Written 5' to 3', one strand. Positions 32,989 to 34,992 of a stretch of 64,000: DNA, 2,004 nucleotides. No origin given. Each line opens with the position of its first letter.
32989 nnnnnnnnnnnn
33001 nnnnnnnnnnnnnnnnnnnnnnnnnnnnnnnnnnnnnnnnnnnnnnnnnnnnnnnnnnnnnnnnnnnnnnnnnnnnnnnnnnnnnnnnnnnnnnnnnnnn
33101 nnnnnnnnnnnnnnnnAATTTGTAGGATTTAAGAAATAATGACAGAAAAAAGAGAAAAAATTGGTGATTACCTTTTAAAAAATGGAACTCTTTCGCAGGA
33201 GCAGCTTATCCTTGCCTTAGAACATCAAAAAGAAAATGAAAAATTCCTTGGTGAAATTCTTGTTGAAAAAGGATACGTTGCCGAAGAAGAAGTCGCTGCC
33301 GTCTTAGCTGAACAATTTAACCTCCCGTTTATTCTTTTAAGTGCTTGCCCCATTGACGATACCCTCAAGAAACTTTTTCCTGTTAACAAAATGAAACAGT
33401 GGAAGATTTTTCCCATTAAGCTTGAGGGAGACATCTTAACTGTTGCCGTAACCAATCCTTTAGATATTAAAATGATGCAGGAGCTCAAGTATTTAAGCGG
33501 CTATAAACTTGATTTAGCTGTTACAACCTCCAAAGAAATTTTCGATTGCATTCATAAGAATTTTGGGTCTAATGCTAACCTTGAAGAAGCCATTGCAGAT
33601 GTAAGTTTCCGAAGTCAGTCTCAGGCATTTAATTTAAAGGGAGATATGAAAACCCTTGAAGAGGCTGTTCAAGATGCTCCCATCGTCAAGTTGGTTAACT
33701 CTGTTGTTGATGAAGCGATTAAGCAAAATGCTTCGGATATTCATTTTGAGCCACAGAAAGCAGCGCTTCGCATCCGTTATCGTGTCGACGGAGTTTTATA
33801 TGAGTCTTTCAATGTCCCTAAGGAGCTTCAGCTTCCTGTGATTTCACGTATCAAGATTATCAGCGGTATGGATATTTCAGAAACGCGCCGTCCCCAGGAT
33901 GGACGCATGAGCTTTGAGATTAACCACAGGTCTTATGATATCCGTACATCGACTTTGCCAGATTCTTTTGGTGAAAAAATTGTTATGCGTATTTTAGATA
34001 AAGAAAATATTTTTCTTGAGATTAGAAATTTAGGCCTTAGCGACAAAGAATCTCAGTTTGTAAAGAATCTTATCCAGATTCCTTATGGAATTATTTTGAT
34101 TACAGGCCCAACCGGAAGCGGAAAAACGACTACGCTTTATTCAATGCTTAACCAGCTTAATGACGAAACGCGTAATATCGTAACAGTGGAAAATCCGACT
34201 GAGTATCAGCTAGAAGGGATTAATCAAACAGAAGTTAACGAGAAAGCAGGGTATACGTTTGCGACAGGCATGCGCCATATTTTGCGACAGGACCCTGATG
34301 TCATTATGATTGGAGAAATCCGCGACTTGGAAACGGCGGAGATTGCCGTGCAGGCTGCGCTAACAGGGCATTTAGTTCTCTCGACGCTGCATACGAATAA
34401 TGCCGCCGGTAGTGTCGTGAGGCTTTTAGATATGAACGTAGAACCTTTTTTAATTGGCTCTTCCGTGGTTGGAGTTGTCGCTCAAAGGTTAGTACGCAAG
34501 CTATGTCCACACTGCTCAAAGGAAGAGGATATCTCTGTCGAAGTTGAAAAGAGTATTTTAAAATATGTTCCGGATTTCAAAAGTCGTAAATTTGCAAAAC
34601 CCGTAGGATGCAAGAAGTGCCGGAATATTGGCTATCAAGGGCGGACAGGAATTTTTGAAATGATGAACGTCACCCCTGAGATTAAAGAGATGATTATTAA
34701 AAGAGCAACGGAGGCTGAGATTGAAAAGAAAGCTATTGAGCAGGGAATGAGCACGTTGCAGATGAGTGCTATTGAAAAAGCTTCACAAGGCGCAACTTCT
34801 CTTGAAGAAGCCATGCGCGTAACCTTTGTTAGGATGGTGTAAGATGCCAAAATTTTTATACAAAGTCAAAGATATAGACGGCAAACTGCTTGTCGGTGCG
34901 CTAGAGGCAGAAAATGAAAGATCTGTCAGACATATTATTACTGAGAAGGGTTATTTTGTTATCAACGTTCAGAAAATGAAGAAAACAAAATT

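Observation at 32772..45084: Complete type IV pilus locus with apparent c-di-GMP input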

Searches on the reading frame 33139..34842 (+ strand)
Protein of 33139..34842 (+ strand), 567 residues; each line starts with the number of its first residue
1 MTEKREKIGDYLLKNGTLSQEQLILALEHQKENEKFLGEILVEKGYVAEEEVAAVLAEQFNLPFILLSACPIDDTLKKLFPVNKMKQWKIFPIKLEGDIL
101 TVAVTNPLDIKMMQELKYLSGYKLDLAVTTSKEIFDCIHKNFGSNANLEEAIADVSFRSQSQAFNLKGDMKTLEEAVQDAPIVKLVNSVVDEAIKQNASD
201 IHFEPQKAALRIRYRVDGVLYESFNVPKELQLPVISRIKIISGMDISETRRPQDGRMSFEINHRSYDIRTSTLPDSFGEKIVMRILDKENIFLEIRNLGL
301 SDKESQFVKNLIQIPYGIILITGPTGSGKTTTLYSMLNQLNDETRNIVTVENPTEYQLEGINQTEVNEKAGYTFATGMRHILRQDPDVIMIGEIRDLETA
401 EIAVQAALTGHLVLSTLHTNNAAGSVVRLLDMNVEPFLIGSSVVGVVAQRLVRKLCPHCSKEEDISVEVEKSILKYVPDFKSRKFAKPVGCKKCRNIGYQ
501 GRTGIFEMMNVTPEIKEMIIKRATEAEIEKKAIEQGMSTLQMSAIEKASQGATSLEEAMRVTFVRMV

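Call 4: search_protein_families(library=pfam, proteins=[window:33139-34842:+], max_evalue=0.01)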
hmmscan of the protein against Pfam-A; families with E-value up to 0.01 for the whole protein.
window:33139-34842:+ (567 aa): 19 families
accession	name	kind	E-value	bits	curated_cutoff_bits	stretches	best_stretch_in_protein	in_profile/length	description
PF00437.27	T2SSE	-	3e-141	470.8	24.9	1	176-560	2-370/370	Type II/IV secretion system protein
PF05157.20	MshEN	-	2e-16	60.2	23.1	1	60-144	1-86/90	MshEN domain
PF13401.12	AAA_22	-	8.5e-06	26.5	27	1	317-359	6-48/130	AAA domain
PF13173.12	AAA_14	-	2.6e-05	24.7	27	1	318-408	4-85/129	AAA domain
PF20720.3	nSTAND3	-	0.00013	22.1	27.2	1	317-356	18-57/155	Novel STAND NTPase 3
PF25199.1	nSTAND_NTPase5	-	0.00024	21.4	34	1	316-361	41-87/145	Novel STAND NTPase 5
PF01637.24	ATPase_2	-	0.00032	21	33.2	1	311-374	14-78/225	ATPase domain predominantly from Archaea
PF13476.12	AAA_23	-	0.00033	21.8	27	1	312-344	15-47/201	AAA domain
PF02492.25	cobW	-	0.00091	19.3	20.7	1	318-352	2-36/180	CobW/HypB/UreG, nucleotide-binding domain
PF13191.12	AAA_16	-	0.0014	19.6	32.6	1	317-356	25-63/167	AAA ATPase domain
PF00004.35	AAA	-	0.0021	18.9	21.2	1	319-401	1-73/131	ATPase family associated with various cellular activities (AAA)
PF13086.12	AAA_11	-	0.0021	18.3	27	1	316-345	18-43/257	AAA domain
PF12775.13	AAA_7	-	0.0022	18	25.8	1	319-350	36-67/181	P-loop containing dynein motor region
PF07728.20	AAA_5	-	0.0025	18.3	22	1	319-420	2-98/139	AAA domain (dynein-related subfamily)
PF00005.33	ABC_tran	-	0.003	18.6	25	1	318-374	13-65/137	ABC transporter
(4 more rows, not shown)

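Call 8: search_protein_families(library=ncbifam, proteins=[window:33139-34842:+], max_evalue=0.01)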
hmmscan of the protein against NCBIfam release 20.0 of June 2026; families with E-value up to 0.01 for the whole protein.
window:33139-34842:+ (567 aa): 31 families (the best 25 are shown)
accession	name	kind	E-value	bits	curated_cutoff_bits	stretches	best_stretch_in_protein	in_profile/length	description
TIGR02538.1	type_IV_pilB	equivalog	4.2e-186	619.9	675.65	1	7-562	1-562/564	type IV-A pilus assembly ATPase PilB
TIGR02533.1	type_II_gspE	equivalog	2.1e-177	590.6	630.25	1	80-562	4-486/486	type II secretion system ATPase GspE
NF053534.1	T4PilAsmATPsTfpB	equivalog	1.3e-145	486.1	850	1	47-562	63-582/584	type IV pilus assembly ATPase TfpB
NF007755.0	PRK10436.1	equivalog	7.2e-142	473.3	617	1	88-562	17-459/465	type II secretion system protein GspE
NF041000.1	ATPase_ComGA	equivalog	6.9e-82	274.4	300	1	188-453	2-266/267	competence type IV pilus ATPase ComGA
TIGR01420.1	pilT_fam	subfamily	6.6e-56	190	319.1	1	187-454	3-270/343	PilT/PilU family type 4a pilus ATPase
TIGR02525.1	plasmid_TraJ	equivalog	1.1e-24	87.1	368.3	1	283-432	122-272/372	plasmid transfer ATPase TraJ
TIGR02524.1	dot_icm_DotB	equivalog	6.8e-22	78.1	463.3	1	312-433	130-260/358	Dot/Icm type IV secretion system ATPase DotB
NF012033.0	PRK15489.1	equivalog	1.4e-16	59.8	537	1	2-136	487-621/703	glycosyl transferase family protein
NF053729.1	c-di-GMP_motif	domain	6.6e-16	57.9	38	1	7-59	1-53/53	cyclic di-GMP-binding domain-containing protein, MshE-related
NF058587.1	archaellum_moto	equivalog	1.8e-15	56.7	550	1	319-429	278-393/527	archaellum flagellar ATPase motor FlaI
TIGR02788.1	VirB11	equivalog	2.3e-15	56.4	249.95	1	301-433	130-266/308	P-type DNA transfer ATPase VirB11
TIGR02782.1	TrbB_P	equivalog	1.1e-14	54.5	304.55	1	307-430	128-253/303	P-type conjugative transfer ATPase TrbB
TIGR03819.1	heli_sec_ATPase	hypoth_equivalog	5.5e-13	48.8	373.15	1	278-429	139-297/340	TadA family conjugal transfer-associated ATPase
NF008411.1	PRK11234.1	equivalog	1.6e-12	46.6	1170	1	4-142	480-617/723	cyclic di-3',5'-guanylate-activated glycosyltransferase NfrB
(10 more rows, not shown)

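Call 11: find_related_loci(query=window:33139-34842:+, collection=genome_contigs, flank=10000)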
Query window:33139-34842:+ (567 aa) in genome_contigs; peptide patterns used: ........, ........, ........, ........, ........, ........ (x = any residue, [..] = any of these).
600 stretches matched a pattern (row limit reached: there are more); 598 encode a relative of the query (tblastn E <= 1e-3); the best 80 are kept; 80 distinct loci.
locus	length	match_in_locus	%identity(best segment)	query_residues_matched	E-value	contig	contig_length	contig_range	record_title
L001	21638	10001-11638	46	1-564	5e-164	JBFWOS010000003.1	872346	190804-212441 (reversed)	MAG: Candidatus Omnitrophota bacterium isolate CA_2019_TPBF_141 NODE_46_length_872346_cov_50.415170_TPBF, whole genome s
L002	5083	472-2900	44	6-563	5e-158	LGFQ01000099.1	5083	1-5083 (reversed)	MAG: Synergistales bacterium 54_24 S_scaffold_1306, whole genome shotgun sequence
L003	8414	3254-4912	44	4-563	1e-153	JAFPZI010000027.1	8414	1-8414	MAG: Synergistaceae bacterium isolate RGIG1612 Goat_Abomasum.Co__c265293, whole genome shotgun sequence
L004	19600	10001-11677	43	8-562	1e-151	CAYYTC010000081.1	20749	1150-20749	MAG TPA_asm: uncultured Acidobacteriota bacterium isolate SRP192927_co7_741 genome assembly, contig: NODE_4521_length_20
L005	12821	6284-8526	43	1-562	3e-151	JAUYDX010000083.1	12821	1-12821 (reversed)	MAG: Candidatus Omnitrophota bacterium isolate C20_metabat.bin.76_sub C20_k141_223156, whole genome shotgun sequence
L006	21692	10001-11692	44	1-561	1e-149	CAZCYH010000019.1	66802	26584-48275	MAG TPA_asm: uncultured Leptospira sp. isolate binchicken_co135_192 genome assembly, contig: NODE_959_length_66802_cov_6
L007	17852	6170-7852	43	5-562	3e-149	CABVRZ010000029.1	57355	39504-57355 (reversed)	MAG: uncultured Nitrospira sp. isolate Nitrospira sp. RBC069 genome assembly, contig: MAG069_29, whole genome shotgun se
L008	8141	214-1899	44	4-562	6e-148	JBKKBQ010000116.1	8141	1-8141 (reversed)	MAG: Nitrospira sp. isolate swi_bin.367 S1Ck127_10689367_flag_1_multi_5.8645_len_8141, whole genome shotgun sequence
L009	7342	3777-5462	43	4-562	5e-148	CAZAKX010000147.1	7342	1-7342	MAG TPA_asm: uncultured Nitrospira sp. isolate SRP237561_co1_244 genome assembly, contig: NODE_20827_length_7342_cov_39.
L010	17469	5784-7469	44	4-562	2e-147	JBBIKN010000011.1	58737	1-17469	MAG: Nitrospira sp. isolate QH2F170213_bin_187 NODE_250_length_58737_cov_17.933012, whole genome shotgun sequence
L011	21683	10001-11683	42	5-562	2e-146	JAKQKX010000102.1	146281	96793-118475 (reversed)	MAG: Candidatus Omnitrophota bacterium isolate USDV_maxbin.135_sub k141_119906, whole genome shotgun sequence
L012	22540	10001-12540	43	1-563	5e-146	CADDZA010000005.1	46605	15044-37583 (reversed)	Clostridia bacterium isolate 27 genome assembly, contig: NODE_392_length_46605_cov_33.502195, whole genome shotgun seque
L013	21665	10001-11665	43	4-563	7e-146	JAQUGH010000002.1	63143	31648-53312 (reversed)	MAG: Clostridia bacterium isolate STCSWMC_22 NODE_813_length_63143_cov_5.288419_ST_CSWMC, whole genome shotgun sequence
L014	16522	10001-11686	43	5-562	6e-145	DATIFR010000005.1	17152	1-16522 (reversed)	MAG TPA_asm: Nitrospira sp. isolate SMAG_U16400 k141_1533264, whole genome shotgun sequence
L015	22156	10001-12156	42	1-562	2e-144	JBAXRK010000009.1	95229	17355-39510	MAG: Candidatus Omnitrophota bacterium isolate ELA581 MAG581_9, whole genome shotgun sequence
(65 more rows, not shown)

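Call 15: find_encoding_contigs(protein=window:33139-34842:+, flank=10000, max_places=6)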
Protein window:33139-34842:+ (567 aa): no gene with exactly this product is on record in the collection.

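Call 17: find_related_loci(query=window:33139-34842:+, collection=metagenome_contigs, flank=10000)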
Query window:33139-34842:+ (567 aa) in metagenome_contigs; peptide patterns used: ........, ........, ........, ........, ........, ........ (x = any residue, [..] = any of these).
600 stretches matched a pattern (row limit reached: there are more); 598 encode a relative of the query (tblastn E <= 1e-3); the best 80 are kept; 80 distinct loci.
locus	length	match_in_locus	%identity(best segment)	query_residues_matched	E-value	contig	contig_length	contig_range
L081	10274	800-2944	43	1-562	6e-154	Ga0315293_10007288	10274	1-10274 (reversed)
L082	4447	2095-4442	43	4-564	4e-157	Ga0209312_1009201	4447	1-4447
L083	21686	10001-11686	44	4-562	2e-153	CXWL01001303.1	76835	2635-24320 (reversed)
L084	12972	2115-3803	43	3-562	1e-152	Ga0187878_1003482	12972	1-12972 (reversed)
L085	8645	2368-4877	43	4-563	3e-152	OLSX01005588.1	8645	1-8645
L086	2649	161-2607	44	5-563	2e-161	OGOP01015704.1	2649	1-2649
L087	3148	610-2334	43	1-563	2e-157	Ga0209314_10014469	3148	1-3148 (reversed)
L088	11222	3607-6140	44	4-564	9e-150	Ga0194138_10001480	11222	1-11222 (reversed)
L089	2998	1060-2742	42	1-563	6e-155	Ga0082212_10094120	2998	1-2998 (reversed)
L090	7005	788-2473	44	5-562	5e-146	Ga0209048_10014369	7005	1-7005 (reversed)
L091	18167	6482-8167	44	4-562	4e-146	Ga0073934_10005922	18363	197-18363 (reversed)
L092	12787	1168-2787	44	26-562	2e-145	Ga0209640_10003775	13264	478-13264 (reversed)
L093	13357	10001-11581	43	41-564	2e-144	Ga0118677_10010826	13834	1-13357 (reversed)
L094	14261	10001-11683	41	5-561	2e-144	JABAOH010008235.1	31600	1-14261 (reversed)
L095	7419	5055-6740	43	5-562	2e-144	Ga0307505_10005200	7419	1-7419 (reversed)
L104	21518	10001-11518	43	53-563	2e-140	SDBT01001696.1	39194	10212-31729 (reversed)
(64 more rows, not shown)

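Call 20: search_solved_structures(query=window:33139-34842:+, max_evalue=1e-20, show_alignments=0)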
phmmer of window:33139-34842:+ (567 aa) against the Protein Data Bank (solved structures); distinct sequences matched with E-value up to 1e-20: 23.
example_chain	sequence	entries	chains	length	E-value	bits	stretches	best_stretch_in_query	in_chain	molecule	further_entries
6olj_C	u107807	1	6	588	4.3e-148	497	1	6-563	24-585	Type IV pilus biogenesis ATPase PilB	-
5tsg_B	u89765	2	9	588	5.5e-148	496.7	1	6-563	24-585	Type IV pilus biogenesis ATPase PilB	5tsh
5zfr_A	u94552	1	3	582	3e-147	494.3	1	6-563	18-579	Type IV pilus biogenesis ATPase PilB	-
3jc8_Ba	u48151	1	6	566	1.2e-139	469.2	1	7-559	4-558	Type IV-A pilus assembly ATPase PilB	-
6f8l_G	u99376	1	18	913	6.3e-138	463.5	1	26-562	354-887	Type IV pilus assembly protein PilF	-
4pht_A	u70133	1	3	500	2.8e-122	411.9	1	153-562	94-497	General secretory pathway protein E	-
4ksr_A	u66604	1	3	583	9.1e-122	410.2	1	172-562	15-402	Type II secretion system protein E, Hemolysin-coregulated protein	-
4kss_A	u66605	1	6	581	9.9e-122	410.1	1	172-562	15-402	Type II secretion system protein E, hemolysin-coregulated protein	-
1p9r_A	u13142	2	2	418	3.1e-121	408.4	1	172-560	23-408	General secretion pathway protein E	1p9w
5oiu_A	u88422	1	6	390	3.8e-104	352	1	181-561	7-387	Type IV pilus assembly protein PilF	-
6ejf_A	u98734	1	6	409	7.5e-104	351.1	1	184-562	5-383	Type IV pilus assembly protein PilF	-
5it5_F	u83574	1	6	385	7.5e-104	351.1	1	184-561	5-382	ATP binding motif-containing protein PilF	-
2ewv_A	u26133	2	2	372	1.9e-35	125.4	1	183-455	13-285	twitching motility protein PilT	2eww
5fl3_A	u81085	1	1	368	3e-35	124.7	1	192-454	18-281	PILI RETRACTION PROTEIN PILT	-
2gsz_A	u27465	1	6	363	3.4e-35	124.6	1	188-455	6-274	twitching motility protein PilT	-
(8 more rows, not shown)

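Call 40: list_cluster_members(proteins=[window:33139-34842:+, window:34844-36043:+, window:36160-36525:+, window:36555-38051:+, window:38051-38683:+, window:38680-39162:+, window:39159-40964:+, window:41059-43284:+, window:43289-43774:+, window:43789-45084:+])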
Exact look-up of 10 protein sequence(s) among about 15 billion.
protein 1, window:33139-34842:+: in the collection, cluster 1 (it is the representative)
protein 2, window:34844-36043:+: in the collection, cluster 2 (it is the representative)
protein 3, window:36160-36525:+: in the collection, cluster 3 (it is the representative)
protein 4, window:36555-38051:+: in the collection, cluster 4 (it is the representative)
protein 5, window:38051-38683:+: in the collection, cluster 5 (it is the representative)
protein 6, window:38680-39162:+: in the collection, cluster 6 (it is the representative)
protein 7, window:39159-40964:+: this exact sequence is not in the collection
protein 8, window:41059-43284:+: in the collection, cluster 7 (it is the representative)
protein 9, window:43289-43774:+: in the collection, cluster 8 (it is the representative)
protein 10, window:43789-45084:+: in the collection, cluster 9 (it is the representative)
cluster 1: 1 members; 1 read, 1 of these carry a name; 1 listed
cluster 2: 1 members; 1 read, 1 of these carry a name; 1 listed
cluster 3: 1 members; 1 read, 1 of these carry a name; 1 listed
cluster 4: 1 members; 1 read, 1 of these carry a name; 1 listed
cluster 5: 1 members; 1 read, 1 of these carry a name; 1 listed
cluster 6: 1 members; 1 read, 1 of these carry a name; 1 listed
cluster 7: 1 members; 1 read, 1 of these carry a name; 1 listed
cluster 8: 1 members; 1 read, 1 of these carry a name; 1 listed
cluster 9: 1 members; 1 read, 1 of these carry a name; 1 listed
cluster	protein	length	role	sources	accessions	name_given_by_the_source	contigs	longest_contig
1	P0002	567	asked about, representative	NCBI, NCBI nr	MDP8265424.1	MAG: ATPase, T2SS/T4P/T4SS family [Candidatus Aceula meridiana] | ATPase, T2SS/T4P/T4SS family [Candidatus Aceula meridiana]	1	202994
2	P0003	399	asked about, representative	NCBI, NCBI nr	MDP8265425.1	MAG: type II secretion system F family protein [Candidatus Aceula meridiana] | type II secretion system F family protein [Candidatus Aceula meridiana]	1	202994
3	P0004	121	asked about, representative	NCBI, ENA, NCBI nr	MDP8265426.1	MAG: prepilin-type N-terminal cleavage/methylation domain-containing protein [Candidatus ... | prepilin-type N-terminal cleavage/methylation domain-containing protein [Candidatus ...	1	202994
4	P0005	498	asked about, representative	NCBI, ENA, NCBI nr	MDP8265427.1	MAG: PilN domain-containing protein [Candidatus Aceula meridiana] | PilN domain-containing protein [Candidatus Aceula meridiana]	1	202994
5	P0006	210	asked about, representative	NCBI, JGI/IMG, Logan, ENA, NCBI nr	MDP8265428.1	MAG: hypothetical protein P9M07_00600 [Candidatus Aceula meridiana] | hypothetical protein [Candidatus Aceula meridiana]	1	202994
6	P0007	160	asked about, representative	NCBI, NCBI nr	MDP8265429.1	MAG: hypothetical protein P9M07_00605 [Candidatus Aceula meridiana] | hypothetical protein [Candidatus Aceula meridiana]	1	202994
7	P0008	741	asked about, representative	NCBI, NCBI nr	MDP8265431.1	MAG: prepilin-type N-terminal cleavage/methylation domain-containing protein [Candidatus ... | prepilin-type N-terminal cleavage/methylation domain-containing protein [Candidatus ...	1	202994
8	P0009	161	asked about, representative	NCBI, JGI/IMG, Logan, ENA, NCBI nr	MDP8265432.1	MAG: type II secretion system protein [Candidatus Aceula meridiana] | type II secretion system protein [Candidatus Aceula meridiana]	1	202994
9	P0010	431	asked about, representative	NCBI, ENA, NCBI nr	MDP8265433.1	MAG: hypothetical protein P9M07_00625 [Candidatus Aceula meridiana] | hypothetical protein [Candidatus Aceula meridiana]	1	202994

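Call 59: search_protein_families(library=pfam, proteins=[L001:7287-9785:+], max_evalue=1)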
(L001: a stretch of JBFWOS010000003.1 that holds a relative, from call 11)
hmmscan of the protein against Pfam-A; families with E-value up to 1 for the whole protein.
L001:7287-9785:+ (832 aa): 13 families
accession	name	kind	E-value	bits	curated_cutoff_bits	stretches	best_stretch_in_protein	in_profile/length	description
PF01436.27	NHL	-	1e-52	174.1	20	7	469-496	1-28/28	NHL repeat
PF17170.10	DUF5128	-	9.5e-23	81.3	22.9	5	151-248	53-150/321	6-bladed beta-propeller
PF08450.18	SGL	-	9.4e-14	52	26.3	2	536-606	146-219/246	SMP-30/Gluconolactonase/LRE-like region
PF25021.1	TEN_NHL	-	2.2e-13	50.4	27.1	2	386-447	293-354/357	Teneurin NHL domain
PF22701.2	Mala_s_1-like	-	1.4e-07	31.9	27.5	1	529-647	44-160/195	Mal s 1 allergenic protein-like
PF16288.11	DUF4934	-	4.9e-05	23.8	27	1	148-220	29-100/102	Domain of unknown function (DUF4934)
PF02393.21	US22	-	0.007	16.9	35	0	87-119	80-104/124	US22 like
PF13449.12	Phytase-like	-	0.019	15.3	27.6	0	139-176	66-103/284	Esterase-like activity of phytase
PF06739.17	SBBP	-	0.041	14.3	20.5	0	270-290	8-28/38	Beta-propeller repeat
PF13585.12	CHU_C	-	0.051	14.1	27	0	158-180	25-47/86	CHU_C Type IX secretion signal domain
PF06832.18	BiPBP_C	-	0.074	13.4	26.8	0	587-603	69-85/90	Penicillin-Binding Protein C-terminus Family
PF16378.10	DUF4988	-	0.13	12.5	30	0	551-641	96-181/183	Domain of unknown function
PF00280.23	potato_inhibit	-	0.24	12.5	24.5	0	475-497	29-51/64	Potato inhibitor I family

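Call 98: search_protein_families(library=ncbifam, proteins=[L001:9977-11644:+], max_evalue=0.00001)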
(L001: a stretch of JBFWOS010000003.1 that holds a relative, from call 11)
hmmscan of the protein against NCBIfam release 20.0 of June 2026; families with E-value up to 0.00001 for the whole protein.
L001:9977-11644:+ (555 aa): 20 families
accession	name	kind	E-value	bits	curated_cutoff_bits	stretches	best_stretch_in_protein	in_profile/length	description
TIGR02538.1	type_IV_pilB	equivalog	5.2e-166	553.6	675.65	1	15-550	1-560/564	type IV-A pilus assembly ATPase PilB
TIGR02533.1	type_II_gspE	equivalog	1.6e-157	525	630.25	1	87-551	3-485/486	type II secretion system ATPase GspE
NF053534.1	T4PilAsmATPsTfpB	equivalog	3.4e-135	451.7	850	1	51-552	59-582/584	type IV pilus assembly ATPase TfpB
NF007755.0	PRK10436.1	equivalog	1.3e-130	436.2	617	1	90-550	11-457/465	type II secretion system protein GspE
NF041000.1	ATPase_ComGA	equivalog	1.6e-85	286.3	300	1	178-443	2-266/267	competence type IV pilus ATPase ComGA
TIGR01420.1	pilT_fam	subfamily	6.1e-56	190.1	319.1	1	177-444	3-270/343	PilT/PilU family type 4a pilus ATPase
TIGR02525.1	plasmid_TraJ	equivalog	3.3e-27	95.4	368.3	1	296-423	139-273/372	plasmid transfer ATPase TraJ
NF012033.0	PRK15489.1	equivalog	7e-21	74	537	1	5-174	482-648/703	glycosyl transferase family protein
TIGR02524.1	dot_icm_DotB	equivalog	1.1e-19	70.9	463.3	1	307-420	135-257/358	Dot/Icm type IV secretion system ATPase DotB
NF008411.1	PRK11234.1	equivalog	1.5e-16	60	1170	1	12-150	480-617/723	cyclic di-3',5'-guanylate-activated glycosyltransferase NfrB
NF053729.1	c-di-GMP_motif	domain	2.5e-15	56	38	1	15-66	1-52/53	cyclic di-GMP-binding domain-containing protein, MshE-related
NF058587.1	archaellum_moto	equivalog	1.2e-14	54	550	1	309-425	278-399/527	archaellum flagellar ATPase motor FlaI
TIGR02782.1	TrbB_P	equivalog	1.2e-13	51.1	304.55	1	309-421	139-254/303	P-type conjugative transfer ATPase TrbB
TIGR03819.1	heli_sec_ATPase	hypoth_equivalog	7.2e-13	48.4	373.15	1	268-420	139-298/340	TadA family conjugal transfer-associated ATPase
TIGR02788.1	VirB11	equivalog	8.1e-13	48.1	249.95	1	309-423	147-266/308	P-type DNA transfer ATPase VirB11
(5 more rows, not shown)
